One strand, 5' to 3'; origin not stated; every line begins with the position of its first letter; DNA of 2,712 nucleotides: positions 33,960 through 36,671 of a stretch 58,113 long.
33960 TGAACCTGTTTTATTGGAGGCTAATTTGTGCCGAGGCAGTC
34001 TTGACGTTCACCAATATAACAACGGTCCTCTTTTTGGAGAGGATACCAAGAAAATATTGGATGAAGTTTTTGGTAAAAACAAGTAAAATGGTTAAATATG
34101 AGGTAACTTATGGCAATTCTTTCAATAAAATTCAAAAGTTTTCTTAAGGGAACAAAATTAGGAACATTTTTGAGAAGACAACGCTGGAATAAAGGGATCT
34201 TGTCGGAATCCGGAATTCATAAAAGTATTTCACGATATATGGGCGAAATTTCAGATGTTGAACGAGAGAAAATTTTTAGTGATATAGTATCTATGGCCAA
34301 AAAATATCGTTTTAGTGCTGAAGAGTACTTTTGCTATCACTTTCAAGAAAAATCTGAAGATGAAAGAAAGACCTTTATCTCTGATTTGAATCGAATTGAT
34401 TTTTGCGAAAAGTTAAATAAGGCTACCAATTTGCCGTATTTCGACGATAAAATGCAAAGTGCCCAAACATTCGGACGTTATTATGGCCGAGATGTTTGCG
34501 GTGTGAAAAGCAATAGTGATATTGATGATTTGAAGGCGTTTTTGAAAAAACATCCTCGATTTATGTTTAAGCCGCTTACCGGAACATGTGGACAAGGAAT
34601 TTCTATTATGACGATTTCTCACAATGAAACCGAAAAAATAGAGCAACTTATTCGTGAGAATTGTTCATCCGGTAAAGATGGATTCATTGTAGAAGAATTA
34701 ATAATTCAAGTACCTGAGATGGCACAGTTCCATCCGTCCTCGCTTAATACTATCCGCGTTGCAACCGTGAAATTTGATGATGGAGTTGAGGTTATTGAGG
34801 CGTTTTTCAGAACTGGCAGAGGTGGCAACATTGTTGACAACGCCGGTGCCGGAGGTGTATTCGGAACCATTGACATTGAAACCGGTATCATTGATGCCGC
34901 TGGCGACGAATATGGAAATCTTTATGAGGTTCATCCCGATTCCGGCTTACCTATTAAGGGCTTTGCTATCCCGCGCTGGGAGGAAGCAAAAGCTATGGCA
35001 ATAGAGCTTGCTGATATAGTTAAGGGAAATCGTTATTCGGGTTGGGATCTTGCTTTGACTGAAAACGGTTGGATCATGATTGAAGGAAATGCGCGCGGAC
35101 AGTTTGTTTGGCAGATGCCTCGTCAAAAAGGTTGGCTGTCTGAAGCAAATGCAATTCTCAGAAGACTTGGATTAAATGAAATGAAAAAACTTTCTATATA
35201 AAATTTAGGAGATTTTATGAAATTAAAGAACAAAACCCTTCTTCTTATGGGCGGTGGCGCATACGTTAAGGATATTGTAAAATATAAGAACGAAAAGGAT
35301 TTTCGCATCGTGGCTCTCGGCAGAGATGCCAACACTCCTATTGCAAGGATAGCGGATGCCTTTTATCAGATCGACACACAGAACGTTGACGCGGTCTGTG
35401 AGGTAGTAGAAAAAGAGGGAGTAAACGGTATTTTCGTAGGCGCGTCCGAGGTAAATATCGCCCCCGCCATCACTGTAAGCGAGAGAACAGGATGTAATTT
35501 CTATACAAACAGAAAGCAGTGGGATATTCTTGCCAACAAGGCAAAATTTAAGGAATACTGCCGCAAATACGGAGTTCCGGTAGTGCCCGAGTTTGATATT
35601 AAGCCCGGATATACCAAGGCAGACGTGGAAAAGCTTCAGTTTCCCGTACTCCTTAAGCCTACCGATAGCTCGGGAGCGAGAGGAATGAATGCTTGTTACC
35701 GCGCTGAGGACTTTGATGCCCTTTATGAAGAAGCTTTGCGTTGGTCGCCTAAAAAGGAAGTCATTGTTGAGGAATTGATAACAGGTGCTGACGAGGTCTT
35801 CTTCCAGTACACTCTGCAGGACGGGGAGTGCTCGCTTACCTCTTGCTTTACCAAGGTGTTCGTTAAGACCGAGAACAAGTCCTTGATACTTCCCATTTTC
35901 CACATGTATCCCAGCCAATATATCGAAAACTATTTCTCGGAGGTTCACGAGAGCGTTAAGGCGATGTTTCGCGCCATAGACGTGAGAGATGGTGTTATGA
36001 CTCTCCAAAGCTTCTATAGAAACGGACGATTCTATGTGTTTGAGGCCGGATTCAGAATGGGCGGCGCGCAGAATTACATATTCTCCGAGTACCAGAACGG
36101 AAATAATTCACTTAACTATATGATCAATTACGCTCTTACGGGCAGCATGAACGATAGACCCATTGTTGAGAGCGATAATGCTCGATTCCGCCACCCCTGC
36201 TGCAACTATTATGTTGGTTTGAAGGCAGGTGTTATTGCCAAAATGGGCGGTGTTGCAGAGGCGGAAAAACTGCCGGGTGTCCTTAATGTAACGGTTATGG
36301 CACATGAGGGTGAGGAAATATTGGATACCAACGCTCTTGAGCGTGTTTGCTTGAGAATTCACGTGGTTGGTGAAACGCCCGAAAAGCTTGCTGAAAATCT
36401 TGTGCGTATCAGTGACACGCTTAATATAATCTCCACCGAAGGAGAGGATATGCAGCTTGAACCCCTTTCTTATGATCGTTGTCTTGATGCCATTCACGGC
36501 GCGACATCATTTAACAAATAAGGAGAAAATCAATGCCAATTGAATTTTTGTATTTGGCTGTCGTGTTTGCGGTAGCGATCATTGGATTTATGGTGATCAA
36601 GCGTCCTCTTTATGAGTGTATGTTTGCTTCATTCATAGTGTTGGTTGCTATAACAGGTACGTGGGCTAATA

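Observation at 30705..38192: Five consecutive ATP-grasp ligase genes plus an orphan DctM-like permease inside a Wzx/Wzy polysaccharide locus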

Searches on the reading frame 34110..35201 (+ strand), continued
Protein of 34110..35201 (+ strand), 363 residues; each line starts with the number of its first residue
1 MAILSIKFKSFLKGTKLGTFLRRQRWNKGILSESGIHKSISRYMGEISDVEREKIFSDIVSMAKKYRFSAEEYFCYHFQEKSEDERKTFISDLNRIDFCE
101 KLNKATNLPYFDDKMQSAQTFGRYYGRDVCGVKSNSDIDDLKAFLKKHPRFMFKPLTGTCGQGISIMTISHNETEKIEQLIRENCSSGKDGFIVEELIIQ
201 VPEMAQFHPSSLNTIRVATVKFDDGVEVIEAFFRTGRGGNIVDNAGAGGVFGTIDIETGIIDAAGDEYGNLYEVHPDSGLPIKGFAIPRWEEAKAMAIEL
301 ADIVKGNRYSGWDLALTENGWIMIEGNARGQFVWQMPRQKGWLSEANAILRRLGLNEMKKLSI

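Call 60: find_encoding_contigs(protein=P0259, flank=9000, max_places=1)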
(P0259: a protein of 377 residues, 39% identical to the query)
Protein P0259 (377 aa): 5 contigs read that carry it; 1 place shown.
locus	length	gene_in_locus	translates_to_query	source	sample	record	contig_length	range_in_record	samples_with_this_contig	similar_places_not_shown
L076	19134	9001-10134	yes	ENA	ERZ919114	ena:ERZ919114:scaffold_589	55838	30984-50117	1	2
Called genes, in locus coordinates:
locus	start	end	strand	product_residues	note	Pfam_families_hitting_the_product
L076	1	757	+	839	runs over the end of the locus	PF22548:AEP-TOTE, PF00078:RVT_1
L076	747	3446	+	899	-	-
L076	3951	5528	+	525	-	PF02706:Wzz, PF01656:CbiA, PF06564:CBP_BcsQ, PF10609:ParA (faint), PF13614:AAA_31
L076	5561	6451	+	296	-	PF00389:2-Hacid_dh (weak), PF02826:2-Hacid_dh_C, PF01262:AlaDh_PNT_C (faint)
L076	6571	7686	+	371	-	PF13477:Glyco_trans_4_2, PF13439:Glyco_transf_4 (weak), PF13579:Glyco_trans_4_4, PF00534:Glycos_transf_1, PF13692:Glyco_trans_1_4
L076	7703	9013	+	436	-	PF03721:UDPG_MGDP_dh_N, PF00984:UDPG_MGDP_dh, PF03720:UDPG_MGDP_dh_C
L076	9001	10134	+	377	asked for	PF14397:ATPgrasp_ST, PF02955:GSH-S_ATP (weak)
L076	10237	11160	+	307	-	PF14305:ATPgrasp_TupA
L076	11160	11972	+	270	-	PF00535:Glycos_transf_2, PF10111:Glyco_tranf_2_2 (weak), PF13641:Glyco_tranf_2_3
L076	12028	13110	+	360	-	PF14897:EpsG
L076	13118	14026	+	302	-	PF14305:ATPgrasp_TupA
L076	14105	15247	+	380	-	PF13439:Glyco_transf_4, PF20706:GT4-conflict, PF00534:Glycos_transf_1, PF13692:Glyco_trans_1_4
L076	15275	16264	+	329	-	PF00535:Glycos_transf_2, PF10111:Glyco_tranf_2_2, PF13641:Glyco_tranf_2_3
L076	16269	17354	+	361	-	PF04230:PS_pyruv_trans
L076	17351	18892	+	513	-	-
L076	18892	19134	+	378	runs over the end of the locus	PF04230:PS_pyruv_trans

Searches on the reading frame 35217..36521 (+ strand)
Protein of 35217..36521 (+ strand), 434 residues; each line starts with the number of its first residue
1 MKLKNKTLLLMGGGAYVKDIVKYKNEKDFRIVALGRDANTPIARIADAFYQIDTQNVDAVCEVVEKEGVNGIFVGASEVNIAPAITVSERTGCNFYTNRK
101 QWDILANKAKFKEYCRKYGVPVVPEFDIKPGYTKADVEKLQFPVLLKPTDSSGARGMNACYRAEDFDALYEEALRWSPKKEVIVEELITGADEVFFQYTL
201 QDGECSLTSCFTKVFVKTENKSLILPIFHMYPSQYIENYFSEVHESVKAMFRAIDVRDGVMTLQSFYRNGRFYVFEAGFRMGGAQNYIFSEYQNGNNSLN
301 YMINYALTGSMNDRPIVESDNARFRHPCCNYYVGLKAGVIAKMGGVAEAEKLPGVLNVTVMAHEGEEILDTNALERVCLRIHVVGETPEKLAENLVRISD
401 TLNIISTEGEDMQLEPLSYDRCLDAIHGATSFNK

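Call 3: search_protein_families(library=pfam, proteins=[window:35217-36521:+], max_evalue=0.01)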
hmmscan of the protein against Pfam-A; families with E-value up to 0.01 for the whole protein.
window:35217-36521:+ (434 aa): 4 families
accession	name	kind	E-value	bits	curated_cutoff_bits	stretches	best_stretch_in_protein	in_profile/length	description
PF02786.22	CPSase_L_D2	-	1.4e-09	38.2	19.8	1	108-280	2-179/211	Carbamoyl-phosphate synthase L chain, ATP binding domain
PF13535.11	ATP-grasp_4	-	5.7e-08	33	27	1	141-283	2-155/160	ATP-grasp domain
PF18603.7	LAL_C2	-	7.1e-06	26.6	29.4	1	337-404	8-75/78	L-amino acid ligase C-terminal domain 2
PF07478.18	Dala_Dala_lig_C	-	8.8e-05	22.5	24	1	134-192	29-85/204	D-ala D-ala ligase C-terminus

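Call 8: search_protein_families(library=ncbifam, proteins=[window:35217-36521:+], max_evalue=0.001)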
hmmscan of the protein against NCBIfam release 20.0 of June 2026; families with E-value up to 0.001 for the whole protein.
window:35217-36521:+ (434 aa): 29 families (the best 25 are shown)
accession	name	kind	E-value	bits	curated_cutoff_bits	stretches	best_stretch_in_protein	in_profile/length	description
TIGR01369.1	CPSaseII_lrg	equivalog_domain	5.4e-13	47.5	1027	1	46-281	608-841/1052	carbamoyl-phosphate synthase (glutamine-hydrolyzing) large subunit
NF006766.0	PRK09288.1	equivalog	3.2e-11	42.6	339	1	4-189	11-199/396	formate-dependent phosphoribosylglycinamide formyltransferase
NF003671.0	PRK05294.1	equivalog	4.3e-11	41.2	599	1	53-280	611-837/1058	carbamoyl-phosphate synthase large subunit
NF009402.0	PRK12767.1-1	equivalog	9.8e-11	41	218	1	11-285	8-280/329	carbamoyl phosphate synthase-like protein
NF005543.0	PRK07206.1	subfamily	7.7e-10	38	302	1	51-377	53-383/416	hypothetical protein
NF002563.0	PRK02186.1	subfamily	3.8e-09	35.4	625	1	49-249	50-245/890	argininosuccinate lyase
NF009406.0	PRK12767.1-5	equivalog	7.7e-09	35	271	1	54-316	57-302/327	carbamoyl phosphate synthase-like protein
TIGR01142.1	purT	equivalog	2.8e-08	33.1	502.15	1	8-189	2-186/380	phosphoribosylglycinamide formyltransferase 2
NF002378.0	PRK01372.1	subfamily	4.7e-08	32.1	243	1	107-276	100-266/305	D-alanine--D-alanine ligase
NF009554.0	PRK12999.1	equivalog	3.6e-07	28.4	965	1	47-178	49-193/1147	pyruvate carboxylase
TIGR03909.1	pyrrolys_PylC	equivalog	3.9e-07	29.1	248.3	1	28-190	22-169/374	3-methylornithine--L-lysine ligase PylC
TIGR01161.1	purK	equivalog_domain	4e-07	29.6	318.4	1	9-276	3-261/362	5-(carboxyamino)imidazole ribonucleotide synthase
TIGR01205.1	D_ala_D_alaTIGR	subfamily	4e-07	29.3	245.65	1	106-277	105-283/318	D-alanine--D-alanine ligase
NF006406.0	PRK08654.1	equivalog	1.6e-06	26.9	739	1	55-174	61-185/499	acetyl-CoA carboxylase biotin carboxylase subunit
NF012215.1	D_ala_D_lac_VanD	exception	2.3e-06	27.2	700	1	116-192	141-214/343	D-alanine--(R)-lactate ligase VanD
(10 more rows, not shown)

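Call 19: search_solved_structures(query=window:35217-36521:+, max_evalue=0.01)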
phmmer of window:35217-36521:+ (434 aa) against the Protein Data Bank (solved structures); distinct sequences matched with E-value up to 0.01: 25.
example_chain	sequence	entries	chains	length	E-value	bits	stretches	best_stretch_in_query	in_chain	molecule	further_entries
4dim_A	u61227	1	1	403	2.8e-12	49.6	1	4-405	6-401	Phosphoribosylglycinamide synthetase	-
1ulz_A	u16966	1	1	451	4.1e-09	39.2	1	20-180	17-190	pyruvate carboxylase n-terminal domain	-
1bxr_A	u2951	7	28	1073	2.2e-07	33.5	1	137-282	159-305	CARBAMOYL-PHOSPHATE SYNTHASE | CARBAMOYL PHOSPHATE SYNTHETASE: LARGE SUBUNIT | CARBAMOYL PHOSPHATE SYNTHETASE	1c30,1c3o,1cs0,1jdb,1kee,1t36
1ce8_A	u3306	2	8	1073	2.5e-07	33.3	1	137-282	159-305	PROTEIN (CARBAMOYL-PHOSPHATE SYNTHASE) | carbamoyl phosphate synthetase large chain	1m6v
7kct_A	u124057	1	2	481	1e-06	31.3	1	86-197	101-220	2-oxoglutarate carboxylase small subunit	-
7kbl_A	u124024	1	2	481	1e-06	31.3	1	86-197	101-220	2-oxoglutarate carboxylase small subunit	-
4wd3_A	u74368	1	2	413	1.5e-06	30.8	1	105-402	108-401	L-amino acid ligase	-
1a9x_A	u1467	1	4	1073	3.1e-06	29.7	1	137-282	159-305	CARBAMOYL PHOSPHATE SYNTHETASE (LARGE CHAIN)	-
2yw2_A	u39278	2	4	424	4.2e-06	29.2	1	50-195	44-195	Phosphoribosylamine--glycine ligase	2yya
9tps_G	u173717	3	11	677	5.2e-06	28.9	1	10-197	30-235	Biotin carboxylase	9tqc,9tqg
7kc7_A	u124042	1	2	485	2.1e-05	26.9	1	86-198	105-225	2-oxoglutarate carboxylase small subunit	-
2czg_A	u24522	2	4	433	4.1e-05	26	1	7-190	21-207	phosphoribosylglycinamide formyl transferase | 433aa long hypothetical phosphoribosylglycinamide formyl transferase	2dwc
8f41_I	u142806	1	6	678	6.9e-05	25.2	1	82-177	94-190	3-methylcrotonyl-CoA carboxylase, alpha-subunit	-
8f3d_H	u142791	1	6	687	7.1e-05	25.2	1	82-177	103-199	3-methylcrotonyl-CoA carboxylase alpha-subunit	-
8hz5_A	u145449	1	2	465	0.00017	23.9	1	104-170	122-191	Biotin carboxylase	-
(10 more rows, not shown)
